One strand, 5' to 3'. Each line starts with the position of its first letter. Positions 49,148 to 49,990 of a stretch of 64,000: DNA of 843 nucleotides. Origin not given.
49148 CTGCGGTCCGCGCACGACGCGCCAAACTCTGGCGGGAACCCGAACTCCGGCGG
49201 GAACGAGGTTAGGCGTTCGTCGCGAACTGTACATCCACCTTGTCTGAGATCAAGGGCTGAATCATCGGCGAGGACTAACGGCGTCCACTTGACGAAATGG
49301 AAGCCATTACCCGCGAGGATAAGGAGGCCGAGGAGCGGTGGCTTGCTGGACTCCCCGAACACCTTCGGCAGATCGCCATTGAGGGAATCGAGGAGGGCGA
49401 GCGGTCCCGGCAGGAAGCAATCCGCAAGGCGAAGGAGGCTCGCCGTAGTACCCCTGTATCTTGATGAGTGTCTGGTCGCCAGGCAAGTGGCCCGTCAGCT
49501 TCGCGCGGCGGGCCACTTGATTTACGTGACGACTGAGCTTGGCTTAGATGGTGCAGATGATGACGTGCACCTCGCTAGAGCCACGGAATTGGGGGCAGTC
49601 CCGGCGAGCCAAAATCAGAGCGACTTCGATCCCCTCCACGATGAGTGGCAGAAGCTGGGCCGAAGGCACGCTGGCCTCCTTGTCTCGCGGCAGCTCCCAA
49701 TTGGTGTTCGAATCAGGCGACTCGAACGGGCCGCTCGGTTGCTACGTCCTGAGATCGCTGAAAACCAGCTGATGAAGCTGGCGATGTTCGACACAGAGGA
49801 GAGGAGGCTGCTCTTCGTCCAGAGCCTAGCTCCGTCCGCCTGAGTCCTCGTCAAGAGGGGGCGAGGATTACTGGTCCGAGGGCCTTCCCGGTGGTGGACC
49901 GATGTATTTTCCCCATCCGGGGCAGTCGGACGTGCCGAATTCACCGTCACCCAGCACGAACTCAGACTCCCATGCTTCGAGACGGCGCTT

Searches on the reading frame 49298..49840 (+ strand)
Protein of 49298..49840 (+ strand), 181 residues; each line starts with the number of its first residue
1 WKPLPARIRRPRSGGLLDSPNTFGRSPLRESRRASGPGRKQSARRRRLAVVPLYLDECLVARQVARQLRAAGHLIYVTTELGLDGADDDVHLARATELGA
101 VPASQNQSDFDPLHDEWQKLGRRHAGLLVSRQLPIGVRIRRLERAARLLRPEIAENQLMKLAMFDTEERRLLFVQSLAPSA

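Call 8: search_protein_families(library=pfam, proteins=[window:49298-49840:+])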
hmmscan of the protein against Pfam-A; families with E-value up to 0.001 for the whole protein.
window:49298-49840:+ (181 aa): 1 family
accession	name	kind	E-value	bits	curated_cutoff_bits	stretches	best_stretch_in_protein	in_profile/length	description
PF18480.7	DUF5615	-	8.6e-07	29.2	23.8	1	53-134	3-78/110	Domain of unknown function (DUF5615)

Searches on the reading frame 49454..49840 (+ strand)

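Call 8: search_protein_families(library=pfam, proteins=[window:49454-49840:+])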
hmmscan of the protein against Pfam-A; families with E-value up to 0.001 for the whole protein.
window:49454-49840:+ (129 aa): 1 family
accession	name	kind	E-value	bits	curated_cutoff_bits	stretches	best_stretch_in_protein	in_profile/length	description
PF18480.7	DUF5615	-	4.2e-07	30.2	23.8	1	1-84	3-78/110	Domain of unknown function (DUF5615)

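Call 56: search_protein_families(library=ncbifam, proteins=[window:49454-49840:+], max_evalue=0.01)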
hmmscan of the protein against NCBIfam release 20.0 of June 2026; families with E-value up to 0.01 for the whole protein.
window:49454-49840:+ (129 aa): 0 families
